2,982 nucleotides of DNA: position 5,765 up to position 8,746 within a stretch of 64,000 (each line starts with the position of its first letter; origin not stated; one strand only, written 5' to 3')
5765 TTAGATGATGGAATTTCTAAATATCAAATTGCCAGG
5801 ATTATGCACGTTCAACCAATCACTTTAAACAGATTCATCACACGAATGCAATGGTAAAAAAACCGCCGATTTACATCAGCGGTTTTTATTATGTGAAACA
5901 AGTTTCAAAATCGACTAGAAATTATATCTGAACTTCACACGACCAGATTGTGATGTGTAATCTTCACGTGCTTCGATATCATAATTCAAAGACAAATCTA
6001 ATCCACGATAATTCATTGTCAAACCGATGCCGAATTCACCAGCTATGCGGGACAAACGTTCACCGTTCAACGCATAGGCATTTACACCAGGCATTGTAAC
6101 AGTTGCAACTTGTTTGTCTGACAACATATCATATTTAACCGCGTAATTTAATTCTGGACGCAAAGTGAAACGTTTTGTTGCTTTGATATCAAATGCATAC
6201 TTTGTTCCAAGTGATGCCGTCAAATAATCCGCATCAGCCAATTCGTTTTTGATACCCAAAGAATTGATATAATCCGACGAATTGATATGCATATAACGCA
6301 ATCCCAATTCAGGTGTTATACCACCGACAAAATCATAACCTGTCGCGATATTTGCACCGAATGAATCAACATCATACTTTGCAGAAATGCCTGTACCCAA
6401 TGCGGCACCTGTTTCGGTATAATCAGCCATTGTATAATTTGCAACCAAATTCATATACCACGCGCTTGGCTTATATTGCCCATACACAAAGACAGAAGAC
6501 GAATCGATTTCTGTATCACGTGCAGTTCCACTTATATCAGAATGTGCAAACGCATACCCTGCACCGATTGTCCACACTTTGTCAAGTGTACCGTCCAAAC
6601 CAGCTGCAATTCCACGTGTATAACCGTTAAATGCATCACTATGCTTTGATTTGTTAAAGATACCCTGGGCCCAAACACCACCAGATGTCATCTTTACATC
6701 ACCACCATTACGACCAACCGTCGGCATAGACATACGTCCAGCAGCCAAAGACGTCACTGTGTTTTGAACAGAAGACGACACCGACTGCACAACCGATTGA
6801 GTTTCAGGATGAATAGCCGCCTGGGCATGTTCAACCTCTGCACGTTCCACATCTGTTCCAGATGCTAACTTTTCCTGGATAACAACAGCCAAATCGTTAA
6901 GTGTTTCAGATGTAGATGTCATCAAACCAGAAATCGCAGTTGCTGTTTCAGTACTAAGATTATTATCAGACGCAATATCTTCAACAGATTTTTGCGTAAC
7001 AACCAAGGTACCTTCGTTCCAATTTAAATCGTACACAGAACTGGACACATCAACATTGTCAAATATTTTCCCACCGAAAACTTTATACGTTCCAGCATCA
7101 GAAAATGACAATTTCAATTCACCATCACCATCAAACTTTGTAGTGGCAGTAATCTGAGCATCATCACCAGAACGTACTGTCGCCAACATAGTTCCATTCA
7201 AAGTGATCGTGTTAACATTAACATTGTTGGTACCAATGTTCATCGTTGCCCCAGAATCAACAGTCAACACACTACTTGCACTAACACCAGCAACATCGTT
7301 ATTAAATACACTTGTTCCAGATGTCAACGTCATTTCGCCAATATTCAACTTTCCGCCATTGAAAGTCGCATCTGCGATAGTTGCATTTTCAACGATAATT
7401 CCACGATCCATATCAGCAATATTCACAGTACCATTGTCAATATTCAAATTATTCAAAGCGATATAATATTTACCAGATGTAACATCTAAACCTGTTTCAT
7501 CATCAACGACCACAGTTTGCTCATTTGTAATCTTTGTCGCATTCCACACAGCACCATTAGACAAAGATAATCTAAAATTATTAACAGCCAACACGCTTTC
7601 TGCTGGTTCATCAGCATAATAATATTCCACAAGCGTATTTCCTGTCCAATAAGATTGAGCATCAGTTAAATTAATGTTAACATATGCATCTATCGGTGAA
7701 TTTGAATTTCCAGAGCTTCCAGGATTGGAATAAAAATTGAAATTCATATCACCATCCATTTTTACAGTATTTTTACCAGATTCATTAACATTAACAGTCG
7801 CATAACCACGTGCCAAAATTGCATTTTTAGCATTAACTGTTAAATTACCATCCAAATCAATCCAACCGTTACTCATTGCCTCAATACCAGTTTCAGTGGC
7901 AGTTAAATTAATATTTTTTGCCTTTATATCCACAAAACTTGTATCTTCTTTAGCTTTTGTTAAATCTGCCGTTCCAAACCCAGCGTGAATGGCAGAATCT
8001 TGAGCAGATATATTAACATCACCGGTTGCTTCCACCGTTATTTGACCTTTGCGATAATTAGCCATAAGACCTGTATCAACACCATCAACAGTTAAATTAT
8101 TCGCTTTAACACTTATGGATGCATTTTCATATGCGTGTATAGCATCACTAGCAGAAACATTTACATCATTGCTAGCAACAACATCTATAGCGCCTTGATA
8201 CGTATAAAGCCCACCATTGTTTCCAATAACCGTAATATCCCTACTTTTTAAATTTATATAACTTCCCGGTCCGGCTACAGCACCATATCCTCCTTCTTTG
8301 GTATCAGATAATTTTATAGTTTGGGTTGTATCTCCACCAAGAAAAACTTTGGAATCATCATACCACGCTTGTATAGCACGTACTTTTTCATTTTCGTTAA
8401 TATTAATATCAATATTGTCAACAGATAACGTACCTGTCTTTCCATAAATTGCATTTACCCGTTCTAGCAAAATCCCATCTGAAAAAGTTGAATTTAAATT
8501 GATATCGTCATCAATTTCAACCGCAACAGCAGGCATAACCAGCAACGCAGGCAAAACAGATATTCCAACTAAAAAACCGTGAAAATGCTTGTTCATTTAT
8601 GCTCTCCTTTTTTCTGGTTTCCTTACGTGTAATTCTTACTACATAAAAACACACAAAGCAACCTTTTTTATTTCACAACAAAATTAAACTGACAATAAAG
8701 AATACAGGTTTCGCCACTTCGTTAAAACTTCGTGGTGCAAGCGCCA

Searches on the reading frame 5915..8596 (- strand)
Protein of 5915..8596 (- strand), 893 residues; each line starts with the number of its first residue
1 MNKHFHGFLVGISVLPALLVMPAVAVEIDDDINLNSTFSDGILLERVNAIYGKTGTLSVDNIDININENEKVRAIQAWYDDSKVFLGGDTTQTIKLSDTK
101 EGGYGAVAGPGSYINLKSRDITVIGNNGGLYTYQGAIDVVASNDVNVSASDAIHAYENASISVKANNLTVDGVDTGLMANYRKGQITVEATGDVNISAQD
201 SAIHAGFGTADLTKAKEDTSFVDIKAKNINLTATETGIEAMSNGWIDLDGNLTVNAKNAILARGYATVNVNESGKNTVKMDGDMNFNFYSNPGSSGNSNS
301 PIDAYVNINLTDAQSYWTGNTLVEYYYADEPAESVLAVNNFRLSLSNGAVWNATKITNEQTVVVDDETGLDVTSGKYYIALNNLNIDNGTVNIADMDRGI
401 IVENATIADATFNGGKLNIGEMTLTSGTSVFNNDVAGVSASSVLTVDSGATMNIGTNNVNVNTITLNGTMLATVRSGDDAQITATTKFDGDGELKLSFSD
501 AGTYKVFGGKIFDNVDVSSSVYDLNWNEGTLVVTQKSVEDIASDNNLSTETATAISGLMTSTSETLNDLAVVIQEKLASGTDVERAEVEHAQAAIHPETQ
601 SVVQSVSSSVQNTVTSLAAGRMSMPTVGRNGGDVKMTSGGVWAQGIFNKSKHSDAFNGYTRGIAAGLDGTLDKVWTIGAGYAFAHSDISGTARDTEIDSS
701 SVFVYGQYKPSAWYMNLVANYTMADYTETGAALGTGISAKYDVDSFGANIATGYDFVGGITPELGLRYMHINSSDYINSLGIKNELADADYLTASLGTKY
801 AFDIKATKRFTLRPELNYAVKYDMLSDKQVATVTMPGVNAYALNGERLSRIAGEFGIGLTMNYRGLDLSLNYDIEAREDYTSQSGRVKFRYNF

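Call 33: search_protein_families(library=pfam, proteins=[window:5915-8596:-], max_evalue=0.01)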
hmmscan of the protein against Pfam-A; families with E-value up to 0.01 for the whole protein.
window:5915-8596:- (893 aa): 1 family
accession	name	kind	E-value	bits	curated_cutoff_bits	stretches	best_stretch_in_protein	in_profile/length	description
PF03797.25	Autotransporter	-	2.7e-30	106.4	26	1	641-873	1-255/255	Autotransporter beta-domain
